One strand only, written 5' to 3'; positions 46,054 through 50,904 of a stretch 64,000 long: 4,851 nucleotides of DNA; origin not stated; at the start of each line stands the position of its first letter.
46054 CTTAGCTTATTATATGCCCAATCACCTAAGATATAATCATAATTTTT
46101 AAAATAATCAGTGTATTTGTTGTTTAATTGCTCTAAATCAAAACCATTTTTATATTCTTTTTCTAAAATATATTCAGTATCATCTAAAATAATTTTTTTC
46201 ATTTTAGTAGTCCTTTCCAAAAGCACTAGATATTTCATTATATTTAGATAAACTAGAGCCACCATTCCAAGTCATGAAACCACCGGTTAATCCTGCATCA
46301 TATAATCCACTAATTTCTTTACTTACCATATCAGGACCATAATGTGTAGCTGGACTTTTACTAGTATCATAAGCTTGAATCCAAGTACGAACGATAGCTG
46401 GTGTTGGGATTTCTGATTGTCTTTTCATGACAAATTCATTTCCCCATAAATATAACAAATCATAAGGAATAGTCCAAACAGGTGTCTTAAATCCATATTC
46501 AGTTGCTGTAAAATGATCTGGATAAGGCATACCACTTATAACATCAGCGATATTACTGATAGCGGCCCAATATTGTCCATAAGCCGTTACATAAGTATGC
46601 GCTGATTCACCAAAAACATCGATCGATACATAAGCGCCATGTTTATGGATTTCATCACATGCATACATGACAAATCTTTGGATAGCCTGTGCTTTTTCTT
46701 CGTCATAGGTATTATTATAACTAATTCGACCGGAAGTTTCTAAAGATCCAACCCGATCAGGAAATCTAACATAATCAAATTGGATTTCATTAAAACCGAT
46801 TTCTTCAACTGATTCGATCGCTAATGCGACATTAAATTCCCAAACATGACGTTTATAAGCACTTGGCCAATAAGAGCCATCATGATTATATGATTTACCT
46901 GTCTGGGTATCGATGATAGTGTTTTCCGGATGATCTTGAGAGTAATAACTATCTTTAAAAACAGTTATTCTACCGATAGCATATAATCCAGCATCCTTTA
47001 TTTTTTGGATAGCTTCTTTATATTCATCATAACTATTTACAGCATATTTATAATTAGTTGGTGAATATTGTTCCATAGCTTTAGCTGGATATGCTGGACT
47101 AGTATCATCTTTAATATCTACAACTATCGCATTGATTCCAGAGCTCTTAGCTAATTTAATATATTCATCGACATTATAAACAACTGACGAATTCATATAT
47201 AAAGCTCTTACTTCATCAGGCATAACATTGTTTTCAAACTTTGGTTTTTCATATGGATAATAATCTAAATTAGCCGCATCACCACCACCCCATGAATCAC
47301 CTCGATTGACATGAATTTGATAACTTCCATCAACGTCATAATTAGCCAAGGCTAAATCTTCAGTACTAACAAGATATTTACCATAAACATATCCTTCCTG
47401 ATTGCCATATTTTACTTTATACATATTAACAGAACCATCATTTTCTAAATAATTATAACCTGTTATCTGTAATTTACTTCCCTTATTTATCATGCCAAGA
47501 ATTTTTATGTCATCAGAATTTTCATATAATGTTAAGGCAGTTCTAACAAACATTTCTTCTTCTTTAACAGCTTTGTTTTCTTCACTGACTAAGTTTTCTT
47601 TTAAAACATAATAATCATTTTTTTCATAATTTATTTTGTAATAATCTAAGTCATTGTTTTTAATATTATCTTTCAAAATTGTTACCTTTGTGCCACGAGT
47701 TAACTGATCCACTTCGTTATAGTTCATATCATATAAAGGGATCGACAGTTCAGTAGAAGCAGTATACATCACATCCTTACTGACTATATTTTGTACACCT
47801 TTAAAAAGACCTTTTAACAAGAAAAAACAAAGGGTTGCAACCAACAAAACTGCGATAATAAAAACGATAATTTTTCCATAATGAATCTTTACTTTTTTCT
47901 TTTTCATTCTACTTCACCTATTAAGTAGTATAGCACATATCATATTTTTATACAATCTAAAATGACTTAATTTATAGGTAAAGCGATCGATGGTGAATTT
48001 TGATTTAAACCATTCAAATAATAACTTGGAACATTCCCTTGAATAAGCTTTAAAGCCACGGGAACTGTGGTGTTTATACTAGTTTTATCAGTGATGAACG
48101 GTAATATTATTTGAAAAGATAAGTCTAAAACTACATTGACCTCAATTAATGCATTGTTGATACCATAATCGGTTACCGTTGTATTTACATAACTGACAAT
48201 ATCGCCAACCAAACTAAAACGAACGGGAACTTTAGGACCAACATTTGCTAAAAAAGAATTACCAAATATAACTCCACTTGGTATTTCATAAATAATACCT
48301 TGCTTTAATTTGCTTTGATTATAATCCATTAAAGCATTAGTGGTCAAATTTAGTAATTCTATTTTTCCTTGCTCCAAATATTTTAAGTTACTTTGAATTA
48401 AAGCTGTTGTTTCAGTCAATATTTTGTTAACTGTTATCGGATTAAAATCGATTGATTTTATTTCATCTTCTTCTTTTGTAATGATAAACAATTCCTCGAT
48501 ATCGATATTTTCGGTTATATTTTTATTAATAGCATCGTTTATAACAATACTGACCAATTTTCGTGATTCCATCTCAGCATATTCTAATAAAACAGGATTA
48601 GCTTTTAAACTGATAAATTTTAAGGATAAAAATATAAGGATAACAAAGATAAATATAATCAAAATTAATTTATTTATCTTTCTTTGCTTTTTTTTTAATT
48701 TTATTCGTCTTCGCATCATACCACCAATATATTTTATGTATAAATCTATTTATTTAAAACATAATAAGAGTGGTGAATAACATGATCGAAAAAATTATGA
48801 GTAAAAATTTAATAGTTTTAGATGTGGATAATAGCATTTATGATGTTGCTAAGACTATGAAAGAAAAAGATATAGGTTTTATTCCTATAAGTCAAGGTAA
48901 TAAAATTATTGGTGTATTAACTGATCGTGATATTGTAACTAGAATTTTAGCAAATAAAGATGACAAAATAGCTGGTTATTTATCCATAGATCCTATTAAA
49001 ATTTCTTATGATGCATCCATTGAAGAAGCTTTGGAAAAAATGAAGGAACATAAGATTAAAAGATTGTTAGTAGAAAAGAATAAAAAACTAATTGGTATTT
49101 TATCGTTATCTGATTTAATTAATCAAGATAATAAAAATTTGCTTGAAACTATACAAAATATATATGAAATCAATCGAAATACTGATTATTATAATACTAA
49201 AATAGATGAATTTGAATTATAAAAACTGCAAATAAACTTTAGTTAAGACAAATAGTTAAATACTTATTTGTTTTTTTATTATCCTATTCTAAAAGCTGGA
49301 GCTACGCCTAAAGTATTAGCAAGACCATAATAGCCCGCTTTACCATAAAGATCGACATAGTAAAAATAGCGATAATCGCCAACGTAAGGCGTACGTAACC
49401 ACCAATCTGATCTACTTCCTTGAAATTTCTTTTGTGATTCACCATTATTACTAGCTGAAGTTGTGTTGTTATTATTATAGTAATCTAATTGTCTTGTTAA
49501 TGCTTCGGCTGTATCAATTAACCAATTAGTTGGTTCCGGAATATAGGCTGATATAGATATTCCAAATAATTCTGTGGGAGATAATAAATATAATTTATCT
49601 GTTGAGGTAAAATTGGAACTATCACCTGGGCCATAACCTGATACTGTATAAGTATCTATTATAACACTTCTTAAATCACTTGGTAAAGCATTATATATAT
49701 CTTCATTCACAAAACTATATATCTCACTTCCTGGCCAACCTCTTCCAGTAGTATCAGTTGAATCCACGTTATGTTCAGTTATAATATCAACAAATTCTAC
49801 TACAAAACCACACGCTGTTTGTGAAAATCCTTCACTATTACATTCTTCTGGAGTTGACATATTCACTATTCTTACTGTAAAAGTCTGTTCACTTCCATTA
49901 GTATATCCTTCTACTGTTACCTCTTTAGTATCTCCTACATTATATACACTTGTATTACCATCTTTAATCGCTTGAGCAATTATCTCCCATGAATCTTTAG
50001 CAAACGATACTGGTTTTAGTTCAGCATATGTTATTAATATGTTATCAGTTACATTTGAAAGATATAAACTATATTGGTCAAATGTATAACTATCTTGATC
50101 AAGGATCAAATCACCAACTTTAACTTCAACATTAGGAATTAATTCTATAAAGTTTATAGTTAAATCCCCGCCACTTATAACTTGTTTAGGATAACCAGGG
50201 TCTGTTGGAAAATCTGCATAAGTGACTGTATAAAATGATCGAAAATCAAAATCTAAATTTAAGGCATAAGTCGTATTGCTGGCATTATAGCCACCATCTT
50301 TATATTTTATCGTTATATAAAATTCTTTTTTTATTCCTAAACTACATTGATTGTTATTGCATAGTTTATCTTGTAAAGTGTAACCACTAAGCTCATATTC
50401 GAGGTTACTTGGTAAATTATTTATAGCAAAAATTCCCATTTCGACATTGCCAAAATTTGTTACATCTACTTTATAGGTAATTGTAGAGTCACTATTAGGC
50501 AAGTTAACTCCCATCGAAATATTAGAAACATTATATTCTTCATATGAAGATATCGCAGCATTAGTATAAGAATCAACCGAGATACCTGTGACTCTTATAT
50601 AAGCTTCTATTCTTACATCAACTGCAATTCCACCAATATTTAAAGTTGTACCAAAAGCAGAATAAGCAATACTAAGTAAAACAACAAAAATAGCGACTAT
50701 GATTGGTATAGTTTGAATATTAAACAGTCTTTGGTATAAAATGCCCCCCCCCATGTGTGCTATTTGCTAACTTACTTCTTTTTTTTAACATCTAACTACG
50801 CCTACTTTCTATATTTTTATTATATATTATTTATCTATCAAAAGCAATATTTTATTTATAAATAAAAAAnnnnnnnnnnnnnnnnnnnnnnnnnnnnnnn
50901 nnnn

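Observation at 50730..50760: G9 homopolymer at the translation start of a secreted protein: candidate slipped-strand phase-variation switch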

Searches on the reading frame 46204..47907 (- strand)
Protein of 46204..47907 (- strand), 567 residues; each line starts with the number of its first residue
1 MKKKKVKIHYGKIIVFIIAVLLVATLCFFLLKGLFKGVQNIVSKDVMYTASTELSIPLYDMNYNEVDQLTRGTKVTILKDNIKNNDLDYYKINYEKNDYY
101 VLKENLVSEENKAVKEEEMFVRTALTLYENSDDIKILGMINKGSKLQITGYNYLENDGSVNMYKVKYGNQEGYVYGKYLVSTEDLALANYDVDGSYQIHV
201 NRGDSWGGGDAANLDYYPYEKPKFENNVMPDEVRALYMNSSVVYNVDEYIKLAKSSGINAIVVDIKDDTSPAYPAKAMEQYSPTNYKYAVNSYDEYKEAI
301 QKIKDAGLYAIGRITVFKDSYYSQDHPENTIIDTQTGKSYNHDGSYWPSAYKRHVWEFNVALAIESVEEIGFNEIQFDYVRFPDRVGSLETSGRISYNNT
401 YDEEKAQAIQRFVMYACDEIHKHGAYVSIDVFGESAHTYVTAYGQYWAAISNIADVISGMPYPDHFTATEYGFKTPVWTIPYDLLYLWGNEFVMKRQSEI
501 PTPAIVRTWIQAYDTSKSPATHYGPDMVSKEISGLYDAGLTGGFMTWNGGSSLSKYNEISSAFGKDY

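Call 5: search_protein_families(library=pfam, proteins=[window:46204-47907:-], max_evalue=0.01)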
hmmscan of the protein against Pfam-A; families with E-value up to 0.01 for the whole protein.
window:46204-47907:- (567 aa): 3 families
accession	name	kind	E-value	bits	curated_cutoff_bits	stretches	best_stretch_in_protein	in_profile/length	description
PF13200.12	DUF4015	-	2.1e-66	224.6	27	1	237-550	3-310/313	Putative glycosyl hydrolase domain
PF08239.17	SH3_3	-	2.1e-07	31.5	27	1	135-179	14-53/54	Bacterial SH3 domain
PF14871.12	GHL6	-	0.0026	18.4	35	1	246-335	2-85/132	Hypothetical glycosyl hydrolase 6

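Call 85: find_encoding_contigs(protein=window:46207-47907:-, flank=4000, max_places=10)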
Protein window:46207-47907:- (567 aa): 11 contigs read that carry it; 8 places shown.
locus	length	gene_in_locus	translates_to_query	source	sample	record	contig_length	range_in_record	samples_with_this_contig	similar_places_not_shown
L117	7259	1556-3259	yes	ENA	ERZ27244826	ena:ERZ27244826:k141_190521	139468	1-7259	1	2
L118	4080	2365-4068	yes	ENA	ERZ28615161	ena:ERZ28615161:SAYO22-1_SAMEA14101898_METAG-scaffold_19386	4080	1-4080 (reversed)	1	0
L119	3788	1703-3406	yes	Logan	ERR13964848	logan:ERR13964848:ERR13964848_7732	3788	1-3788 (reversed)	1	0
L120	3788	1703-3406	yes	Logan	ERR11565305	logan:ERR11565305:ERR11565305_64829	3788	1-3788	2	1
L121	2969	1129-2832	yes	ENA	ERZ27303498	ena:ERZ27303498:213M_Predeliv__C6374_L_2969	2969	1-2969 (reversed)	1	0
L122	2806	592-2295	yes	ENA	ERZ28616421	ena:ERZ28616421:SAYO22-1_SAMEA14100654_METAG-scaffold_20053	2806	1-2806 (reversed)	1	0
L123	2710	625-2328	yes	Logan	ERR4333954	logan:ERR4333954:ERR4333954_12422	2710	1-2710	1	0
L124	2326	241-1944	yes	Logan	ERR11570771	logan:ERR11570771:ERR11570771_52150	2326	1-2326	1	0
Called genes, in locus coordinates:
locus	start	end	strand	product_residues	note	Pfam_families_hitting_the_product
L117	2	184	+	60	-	?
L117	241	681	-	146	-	PF00571:CBS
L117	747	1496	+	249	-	PF09560:Spore_YunB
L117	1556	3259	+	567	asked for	PF08239:SH3_3 (faint), PF13200:DUF4015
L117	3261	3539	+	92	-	PF06265:YutD-like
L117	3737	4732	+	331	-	PF03462:PCRF, PF00472:RF-1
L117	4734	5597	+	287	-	PF02588:YitT_membrane, PF10035:DUF2179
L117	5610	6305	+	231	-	PF02463:SMC_N (faint), PF00005:ABC_tran, PF13304:AAA_21 (faint)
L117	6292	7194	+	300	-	PF18075:FtsX_ECD, PF02687:FtsX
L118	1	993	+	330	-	?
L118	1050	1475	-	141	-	PF00571:CBS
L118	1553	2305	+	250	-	PF09560:Spore_YunB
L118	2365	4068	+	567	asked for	PF08239:SH3_3 (faint), PF13200:DUF4015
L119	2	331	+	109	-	?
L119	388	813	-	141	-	PF00571:CBS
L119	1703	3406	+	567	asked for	PF08239:SH3_3 (faint), PF13200:DUF4015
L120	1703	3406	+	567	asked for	PF08239:SH3_3 (faint), PF13200:DUF4015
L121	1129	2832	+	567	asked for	PF08239:SH3_3 (faint), PF13200:DUF4015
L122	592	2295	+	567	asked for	PF08239:SH3_3 (faint), PF13200:DUF4015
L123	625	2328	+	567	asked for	PF08239:SH3_3 (faint), PF13200:DUF4015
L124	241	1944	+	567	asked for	PF08239:SH3_3 (faint), PF13200:DUF4015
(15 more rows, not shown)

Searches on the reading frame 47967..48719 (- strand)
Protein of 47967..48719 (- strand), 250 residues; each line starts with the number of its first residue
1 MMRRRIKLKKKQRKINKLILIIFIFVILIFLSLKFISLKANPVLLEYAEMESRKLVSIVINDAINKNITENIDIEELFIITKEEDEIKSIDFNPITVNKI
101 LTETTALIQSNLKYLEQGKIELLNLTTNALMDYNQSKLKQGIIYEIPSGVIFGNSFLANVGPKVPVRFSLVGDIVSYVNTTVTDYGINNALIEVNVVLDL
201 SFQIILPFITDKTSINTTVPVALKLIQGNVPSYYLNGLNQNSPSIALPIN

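Call 5: search_protein_families(library=pfam, proteins=[window:47967-48719:-], max_evalue=0.01)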
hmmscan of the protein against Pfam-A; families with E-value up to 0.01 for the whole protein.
window:47967-48719:- (250 aa): 1 family
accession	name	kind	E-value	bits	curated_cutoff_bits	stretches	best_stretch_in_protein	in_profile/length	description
PF09560.15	Spore_YunB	-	1.1e-23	83.6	25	1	144-233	2-91/91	Sporulation protein YunB (Spo_YunB)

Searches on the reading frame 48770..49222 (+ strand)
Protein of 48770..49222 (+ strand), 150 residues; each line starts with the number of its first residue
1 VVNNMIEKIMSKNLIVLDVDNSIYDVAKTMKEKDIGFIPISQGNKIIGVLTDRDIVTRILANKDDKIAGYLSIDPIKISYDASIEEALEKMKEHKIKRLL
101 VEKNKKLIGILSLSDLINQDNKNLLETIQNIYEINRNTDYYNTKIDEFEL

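Call 5: search_protein_families(library=pfam, proteins=[window:48770-49222:+], max_evalue=0.01)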
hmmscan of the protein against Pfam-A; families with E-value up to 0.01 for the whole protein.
window:48770-49222:+ (150 aa): 1 family
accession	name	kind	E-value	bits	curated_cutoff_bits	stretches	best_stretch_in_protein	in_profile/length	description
PF00571.33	CBS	-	5.3e-26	91.2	24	2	72-118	6-53/57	CBS domain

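Call 48: find_encoding_contigs(protein=window:48770-49219:+, flank=2500, max_places=10)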
Protein seq(150 aa) (150 aa): no gene with exactly this product is on record in the collection.

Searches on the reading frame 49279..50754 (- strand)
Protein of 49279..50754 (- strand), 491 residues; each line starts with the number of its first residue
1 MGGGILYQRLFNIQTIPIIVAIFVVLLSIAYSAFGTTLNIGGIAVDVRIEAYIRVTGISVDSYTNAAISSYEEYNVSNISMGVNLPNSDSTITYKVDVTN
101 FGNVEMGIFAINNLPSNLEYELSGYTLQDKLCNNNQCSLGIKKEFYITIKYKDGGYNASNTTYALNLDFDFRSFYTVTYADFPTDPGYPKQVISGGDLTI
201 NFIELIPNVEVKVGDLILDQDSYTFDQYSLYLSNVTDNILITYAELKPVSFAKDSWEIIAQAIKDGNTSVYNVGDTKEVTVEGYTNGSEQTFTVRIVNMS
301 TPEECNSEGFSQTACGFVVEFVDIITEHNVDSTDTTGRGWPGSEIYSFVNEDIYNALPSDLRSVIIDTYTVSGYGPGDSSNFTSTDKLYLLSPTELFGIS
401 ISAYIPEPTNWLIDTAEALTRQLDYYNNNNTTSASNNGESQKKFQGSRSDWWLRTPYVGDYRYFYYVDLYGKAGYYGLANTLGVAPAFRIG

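Call 5: search_protein_families(library=pfam, proteins=[window:49279-50754:-], max_evalue=0.01)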
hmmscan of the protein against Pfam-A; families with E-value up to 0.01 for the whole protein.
window:49279-50754:- (491 aa): 1 family
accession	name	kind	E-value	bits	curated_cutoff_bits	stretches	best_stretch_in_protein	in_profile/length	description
PF19789.6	DUF6273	-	3e-17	63.4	23.5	1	327-490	21-170/172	Domain of unknown function (DUF6273)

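Call 6: search_protein_families(library=ncbifam, proteins=[window:49279-50754:-], max_evalue=0.1)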
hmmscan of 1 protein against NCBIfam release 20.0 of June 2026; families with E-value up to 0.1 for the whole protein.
window:49279-50754:- (491 aa): 1 family
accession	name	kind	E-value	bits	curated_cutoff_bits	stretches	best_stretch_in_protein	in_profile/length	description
TIGR01451.2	B_ant_repeat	repeat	0.062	13.3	24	1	86-120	8-43/53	DUF11 type repeat protein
